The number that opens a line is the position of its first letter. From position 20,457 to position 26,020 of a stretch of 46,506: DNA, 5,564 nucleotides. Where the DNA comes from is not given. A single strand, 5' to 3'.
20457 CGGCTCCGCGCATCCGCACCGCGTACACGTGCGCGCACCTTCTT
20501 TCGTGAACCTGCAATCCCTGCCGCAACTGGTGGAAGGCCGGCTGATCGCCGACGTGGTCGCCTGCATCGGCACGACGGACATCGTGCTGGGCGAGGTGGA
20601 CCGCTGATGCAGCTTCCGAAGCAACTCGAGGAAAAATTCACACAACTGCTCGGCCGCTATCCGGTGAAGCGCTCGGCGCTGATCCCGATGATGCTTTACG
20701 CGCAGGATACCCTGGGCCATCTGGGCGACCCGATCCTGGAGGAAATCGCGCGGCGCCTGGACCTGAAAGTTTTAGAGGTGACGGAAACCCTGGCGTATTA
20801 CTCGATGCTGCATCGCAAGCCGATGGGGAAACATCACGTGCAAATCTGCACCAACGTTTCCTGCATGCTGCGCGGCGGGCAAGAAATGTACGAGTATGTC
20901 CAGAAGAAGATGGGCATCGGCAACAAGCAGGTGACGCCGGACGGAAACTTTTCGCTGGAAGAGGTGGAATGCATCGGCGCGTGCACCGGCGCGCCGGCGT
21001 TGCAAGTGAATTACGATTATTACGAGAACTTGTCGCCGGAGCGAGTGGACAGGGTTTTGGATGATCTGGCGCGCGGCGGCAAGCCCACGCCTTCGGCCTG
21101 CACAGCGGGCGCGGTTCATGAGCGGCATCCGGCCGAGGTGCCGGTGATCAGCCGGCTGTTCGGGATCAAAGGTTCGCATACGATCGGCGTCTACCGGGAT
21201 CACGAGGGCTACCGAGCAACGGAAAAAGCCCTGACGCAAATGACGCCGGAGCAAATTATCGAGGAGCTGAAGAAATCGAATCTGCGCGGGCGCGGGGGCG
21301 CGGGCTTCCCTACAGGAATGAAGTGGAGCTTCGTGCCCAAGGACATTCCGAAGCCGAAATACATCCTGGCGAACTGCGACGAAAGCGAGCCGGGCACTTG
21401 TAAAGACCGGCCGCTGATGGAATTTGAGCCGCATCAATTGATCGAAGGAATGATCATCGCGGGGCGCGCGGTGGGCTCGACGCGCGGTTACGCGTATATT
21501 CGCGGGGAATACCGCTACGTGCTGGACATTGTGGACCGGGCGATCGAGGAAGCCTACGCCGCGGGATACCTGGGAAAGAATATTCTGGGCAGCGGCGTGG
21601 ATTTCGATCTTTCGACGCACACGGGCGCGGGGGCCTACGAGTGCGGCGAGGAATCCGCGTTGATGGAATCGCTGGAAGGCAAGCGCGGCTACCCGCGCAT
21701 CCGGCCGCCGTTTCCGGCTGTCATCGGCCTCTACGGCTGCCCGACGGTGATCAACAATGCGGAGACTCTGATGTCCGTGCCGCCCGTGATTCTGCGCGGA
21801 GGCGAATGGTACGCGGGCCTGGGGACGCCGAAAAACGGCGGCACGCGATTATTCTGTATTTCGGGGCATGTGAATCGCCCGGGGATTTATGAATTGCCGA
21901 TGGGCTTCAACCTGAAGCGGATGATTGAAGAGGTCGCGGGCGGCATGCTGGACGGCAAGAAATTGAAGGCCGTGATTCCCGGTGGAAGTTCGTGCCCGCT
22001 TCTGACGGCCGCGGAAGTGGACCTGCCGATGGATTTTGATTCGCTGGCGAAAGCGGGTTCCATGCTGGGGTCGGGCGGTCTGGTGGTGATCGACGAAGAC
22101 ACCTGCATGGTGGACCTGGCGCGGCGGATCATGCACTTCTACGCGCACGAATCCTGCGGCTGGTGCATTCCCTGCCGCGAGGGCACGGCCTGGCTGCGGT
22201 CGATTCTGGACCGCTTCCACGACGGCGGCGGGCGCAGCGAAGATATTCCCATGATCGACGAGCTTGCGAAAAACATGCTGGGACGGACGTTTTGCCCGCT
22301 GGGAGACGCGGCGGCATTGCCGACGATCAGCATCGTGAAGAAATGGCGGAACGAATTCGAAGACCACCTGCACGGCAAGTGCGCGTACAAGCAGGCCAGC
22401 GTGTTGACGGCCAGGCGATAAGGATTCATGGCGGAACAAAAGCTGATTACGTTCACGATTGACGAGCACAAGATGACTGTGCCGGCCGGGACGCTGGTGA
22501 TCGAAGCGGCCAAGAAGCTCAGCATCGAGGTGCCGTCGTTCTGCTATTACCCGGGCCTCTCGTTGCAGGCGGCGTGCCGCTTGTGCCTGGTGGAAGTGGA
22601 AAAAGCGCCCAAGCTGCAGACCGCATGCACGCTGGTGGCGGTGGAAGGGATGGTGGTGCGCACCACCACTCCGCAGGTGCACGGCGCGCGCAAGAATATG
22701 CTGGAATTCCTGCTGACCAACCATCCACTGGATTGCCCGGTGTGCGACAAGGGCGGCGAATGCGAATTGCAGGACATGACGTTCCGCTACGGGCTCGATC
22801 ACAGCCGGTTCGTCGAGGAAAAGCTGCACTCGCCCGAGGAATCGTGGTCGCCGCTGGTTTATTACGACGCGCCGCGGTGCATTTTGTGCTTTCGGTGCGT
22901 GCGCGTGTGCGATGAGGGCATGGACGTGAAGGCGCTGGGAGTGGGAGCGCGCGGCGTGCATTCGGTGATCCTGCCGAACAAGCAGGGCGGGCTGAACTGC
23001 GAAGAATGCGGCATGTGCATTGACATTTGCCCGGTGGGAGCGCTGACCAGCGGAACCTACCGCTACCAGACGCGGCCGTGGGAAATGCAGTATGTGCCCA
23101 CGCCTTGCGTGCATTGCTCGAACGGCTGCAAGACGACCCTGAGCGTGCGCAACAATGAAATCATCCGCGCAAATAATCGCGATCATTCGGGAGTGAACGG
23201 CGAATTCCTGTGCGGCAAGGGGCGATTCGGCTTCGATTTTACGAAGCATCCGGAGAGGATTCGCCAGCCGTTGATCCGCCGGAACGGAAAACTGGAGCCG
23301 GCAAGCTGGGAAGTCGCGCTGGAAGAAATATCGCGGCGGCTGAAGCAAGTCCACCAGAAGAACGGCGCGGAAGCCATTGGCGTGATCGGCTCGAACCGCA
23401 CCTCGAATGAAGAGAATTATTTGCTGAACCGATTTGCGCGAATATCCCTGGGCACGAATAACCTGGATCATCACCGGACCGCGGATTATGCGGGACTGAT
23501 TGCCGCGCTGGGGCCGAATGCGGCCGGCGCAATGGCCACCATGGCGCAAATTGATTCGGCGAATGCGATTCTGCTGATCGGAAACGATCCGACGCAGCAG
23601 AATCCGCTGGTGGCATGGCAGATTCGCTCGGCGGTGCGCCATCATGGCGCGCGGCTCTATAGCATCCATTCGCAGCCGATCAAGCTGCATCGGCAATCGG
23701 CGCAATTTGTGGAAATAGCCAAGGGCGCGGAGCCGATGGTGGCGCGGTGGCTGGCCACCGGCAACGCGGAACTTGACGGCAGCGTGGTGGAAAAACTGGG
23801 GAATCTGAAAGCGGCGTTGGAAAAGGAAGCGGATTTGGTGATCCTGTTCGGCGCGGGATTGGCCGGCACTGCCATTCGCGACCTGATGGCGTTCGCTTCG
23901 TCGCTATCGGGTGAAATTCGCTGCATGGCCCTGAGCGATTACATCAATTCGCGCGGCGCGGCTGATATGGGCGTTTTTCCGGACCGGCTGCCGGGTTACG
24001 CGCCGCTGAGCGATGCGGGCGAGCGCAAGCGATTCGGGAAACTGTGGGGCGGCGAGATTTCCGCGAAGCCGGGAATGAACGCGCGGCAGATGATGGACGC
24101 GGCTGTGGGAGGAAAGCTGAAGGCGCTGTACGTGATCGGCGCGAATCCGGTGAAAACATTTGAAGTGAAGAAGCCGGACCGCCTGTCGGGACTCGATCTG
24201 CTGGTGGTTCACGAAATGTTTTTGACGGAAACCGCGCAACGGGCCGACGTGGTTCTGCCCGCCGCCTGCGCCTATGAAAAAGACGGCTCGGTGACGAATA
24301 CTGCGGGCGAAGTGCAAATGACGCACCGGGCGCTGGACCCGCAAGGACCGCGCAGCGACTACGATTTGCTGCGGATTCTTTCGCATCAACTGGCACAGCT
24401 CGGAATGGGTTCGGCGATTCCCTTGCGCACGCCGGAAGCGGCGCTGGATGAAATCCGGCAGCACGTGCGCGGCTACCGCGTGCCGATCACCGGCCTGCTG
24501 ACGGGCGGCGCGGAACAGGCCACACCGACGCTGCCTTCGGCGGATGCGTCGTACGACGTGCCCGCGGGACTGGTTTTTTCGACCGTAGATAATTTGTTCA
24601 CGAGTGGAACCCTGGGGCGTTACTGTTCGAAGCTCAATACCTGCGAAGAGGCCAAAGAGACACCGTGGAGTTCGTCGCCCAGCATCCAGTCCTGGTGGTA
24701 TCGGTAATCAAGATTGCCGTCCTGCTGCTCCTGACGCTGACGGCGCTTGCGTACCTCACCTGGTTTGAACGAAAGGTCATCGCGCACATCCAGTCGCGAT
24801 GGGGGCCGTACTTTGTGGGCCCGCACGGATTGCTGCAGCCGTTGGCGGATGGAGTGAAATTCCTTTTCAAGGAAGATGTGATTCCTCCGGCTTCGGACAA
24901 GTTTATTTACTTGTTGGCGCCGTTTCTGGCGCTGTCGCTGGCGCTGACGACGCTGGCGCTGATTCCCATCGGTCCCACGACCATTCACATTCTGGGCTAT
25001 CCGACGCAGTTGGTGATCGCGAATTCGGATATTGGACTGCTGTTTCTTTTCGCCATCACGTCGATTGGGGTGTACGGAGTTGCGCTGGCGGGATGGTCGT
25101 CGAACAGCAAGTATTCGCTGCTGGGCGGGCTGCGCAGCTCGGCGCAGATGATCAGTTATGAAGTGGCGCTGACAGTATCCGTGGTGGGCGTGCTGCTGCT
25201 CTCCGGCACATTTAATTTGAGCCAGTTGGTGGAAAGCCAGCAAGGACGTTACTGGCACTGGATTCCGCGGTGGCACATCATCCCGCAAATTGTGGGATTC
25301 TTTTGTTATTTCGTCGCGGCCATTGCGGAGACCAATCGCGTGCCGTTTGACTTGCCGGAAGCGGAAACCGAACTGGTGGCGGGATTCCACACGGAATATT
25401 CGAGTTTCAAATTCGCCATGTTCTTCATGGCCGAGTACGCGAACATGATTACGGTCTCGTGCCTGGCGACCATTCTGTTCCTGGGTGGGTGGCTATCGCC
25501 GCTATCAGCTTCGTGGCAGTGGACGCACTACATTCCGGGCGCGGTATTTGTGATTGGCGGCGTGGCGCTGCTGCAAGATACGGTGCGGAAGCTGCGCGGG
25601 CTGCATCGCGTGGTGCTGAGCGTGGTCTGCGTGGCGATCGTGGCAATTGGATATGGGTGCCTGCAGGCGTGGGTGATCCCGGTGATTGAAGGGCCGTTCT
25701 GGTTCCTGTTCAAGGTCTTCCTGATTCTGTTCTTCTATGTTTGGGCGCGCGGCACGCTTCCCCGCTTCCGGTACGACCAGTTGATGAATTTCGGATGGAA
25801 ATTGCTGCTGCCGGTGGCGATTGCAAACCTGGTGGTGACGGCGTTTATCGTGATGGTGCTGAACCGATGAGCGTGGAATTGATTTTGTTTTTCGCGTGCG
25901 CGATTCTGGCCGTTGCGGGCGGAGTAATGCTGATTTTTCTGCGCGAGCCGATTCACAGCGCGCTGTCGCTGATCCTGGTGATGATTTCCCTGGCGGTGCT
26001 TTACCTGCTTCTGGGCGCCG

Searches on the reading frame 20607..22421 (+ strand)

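Call 5: search_protein_families(library=pfam, proteins=[window:20607-22421:+])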
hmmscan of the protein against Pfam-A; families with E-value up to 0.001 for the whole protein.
window:20607-22421:+ (604 aa): 5 families
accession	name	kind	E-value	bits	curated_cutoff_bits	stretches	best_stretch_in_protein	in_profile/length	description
PF01257.25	2Fe-2S_thioredx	-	4.5e-47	160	24.8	1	13-154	3-144/145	Thioredoxin-like [2Fe-2S] ferredoxin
PF01512.22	Complex1_51K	-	1.1e-43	149.1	31.2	1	222-392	2-149/150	Nuo51 FMN-binding domain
PF10589.14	NADH_4Fe-4S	-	1.7e-30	105.1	23.5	1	503-587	1-85/85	NADH-ubiquinone oxidoreductase-F iron-sulfur binding region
PF22461.2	SLBB_2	-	1.5e-09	38.3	27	1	415-471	2-60/79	SLBB domain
PF10531.15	SLBB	-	2.4e-08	34.1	27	1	416-464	2-53/55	SLBB domain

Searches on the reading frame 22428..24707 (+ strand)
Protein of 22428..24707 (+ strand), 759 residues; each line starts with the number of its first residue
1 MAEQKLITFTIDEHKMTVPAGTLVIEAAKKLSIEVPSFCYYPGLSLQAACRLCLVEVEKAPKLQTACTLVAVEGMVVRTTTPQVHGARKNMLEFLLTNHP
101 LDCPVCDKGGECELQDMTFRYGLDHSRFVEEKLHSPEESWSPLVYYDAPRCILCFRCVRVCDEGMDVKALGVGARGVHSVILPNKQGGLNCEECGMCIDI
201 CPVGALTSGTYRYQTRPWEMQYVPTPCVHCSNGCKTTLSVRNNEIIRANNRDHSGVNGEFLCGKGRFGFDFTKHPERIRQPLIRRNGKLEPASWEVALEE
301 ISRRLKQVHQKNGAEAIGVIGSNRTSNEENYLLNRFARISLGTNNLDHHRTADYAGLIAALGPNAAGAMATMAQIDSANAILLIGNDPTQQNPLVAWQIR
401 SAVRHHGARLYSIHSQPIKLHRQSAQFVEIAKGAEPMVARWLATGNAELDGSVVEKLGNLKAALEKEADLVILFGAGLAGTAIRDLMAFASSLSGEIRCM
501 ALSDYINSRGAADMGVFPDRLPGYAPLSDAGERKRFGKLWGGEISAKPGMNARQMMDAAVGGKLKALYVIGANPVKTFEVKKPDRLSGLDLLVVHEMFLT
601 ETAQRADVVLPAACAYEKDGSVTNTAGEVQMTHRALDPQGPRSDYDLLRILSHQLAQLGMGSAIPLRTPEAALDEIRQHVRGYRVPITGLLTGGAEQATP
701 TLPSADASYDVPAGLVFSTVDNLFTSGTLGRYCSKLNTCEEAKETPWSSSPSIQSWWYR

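Call 5: search_protein_families(library=pfam, proteins=[window:22428-24707:+])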
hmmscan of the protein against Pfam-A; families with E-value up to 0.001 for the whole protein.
window:22428-24707:+ (759 aa): 11 families
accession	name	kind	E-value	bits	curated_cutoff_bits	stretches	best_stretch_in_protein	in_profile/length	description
PF00384.28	Molybdopterin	-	7e-43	147.4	24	1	277-653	1-352/353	Molybdopterin oxidoreductase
PF10588.14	NADH-G_4Fe-4S_3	-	1.1e-20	73.2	27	1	88-127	1-40/40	NADH-ubiquinone oxidoreductase-G iron-sulfur binding region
PF13510.11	Fer2_4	-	1.1e-18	67.4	22.8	1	5-81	2-81/82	2Fe-2S iron-sulfur cluster binding domain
PF22117.2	Fer4_Nqo3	-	1e-14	54.9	27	1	142-207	2-67/67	NADH-quinone oxidoreductase subunit 3, ferredoxin-like domain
PF04879.21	Molybdop_Fe4S4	-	1.2e-10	41.6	22.7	1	220-272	1-53/55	Molybdopterin oxidoreductase Fe4S4 domain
PF12838.12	Fer4_7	-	2.9e-06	28.1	27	1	190-234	1-44/52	4Fe-4S dicluster domain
PF13237.11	Fer4_10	-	1.9e-05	24.9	25.5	1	144-202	2-53/53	4Fe-4S dicluster domain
PF13187.11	Fer4_9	-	9.8e-05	22.7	27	1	150-205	1-51/52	4Fe-4S dicluster domain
PF14697.11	Fer4_21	-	0.00029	21.3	35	1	149-205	6-56/59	4Fe-4S dicluster domain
PF12837.12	Fer4_6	-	0.0004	20.6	25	0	144-164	2-22/24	4Fe-4S binding domain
PF00037.32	Fer4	-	0.0008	19.6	21.1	1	191-207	8-24/24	4Fe-4S binding domain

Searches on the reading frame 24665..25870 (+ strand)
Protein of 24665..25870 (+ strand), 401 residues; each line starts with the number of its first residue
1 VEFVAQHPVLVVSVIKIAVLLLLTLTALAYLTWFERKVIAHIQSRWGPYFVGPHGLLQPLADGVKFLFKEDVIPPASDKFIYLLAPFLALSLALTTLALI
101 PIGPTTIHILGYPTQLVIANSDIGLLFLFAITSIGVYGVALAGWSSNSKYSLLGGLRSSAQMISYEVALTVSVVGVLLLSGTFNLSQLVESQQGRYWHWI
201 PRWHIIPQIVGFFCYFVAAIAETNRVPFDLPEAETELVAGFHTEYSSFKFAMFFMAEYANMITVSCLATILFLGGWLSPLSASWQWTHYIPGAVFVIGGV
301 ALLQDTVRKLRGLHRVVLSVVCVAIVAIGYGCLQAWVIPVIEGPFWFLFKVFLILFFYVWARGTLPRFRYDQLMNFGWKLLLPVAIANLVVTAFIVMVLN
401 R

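Call 5: search_protein_families(library=pfam, proteins=[window:24665-25870:+])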
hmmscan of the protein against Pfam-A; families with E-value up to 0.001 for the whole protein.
window:24665-25870:+ (401 aa): 1 family
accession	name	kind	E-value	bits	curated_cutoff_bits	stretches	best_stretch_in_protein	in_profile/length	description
PF00146.26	NADHdh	-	4.7e-122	407.5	27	1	16-393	2-298/298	NADH dehydrogenase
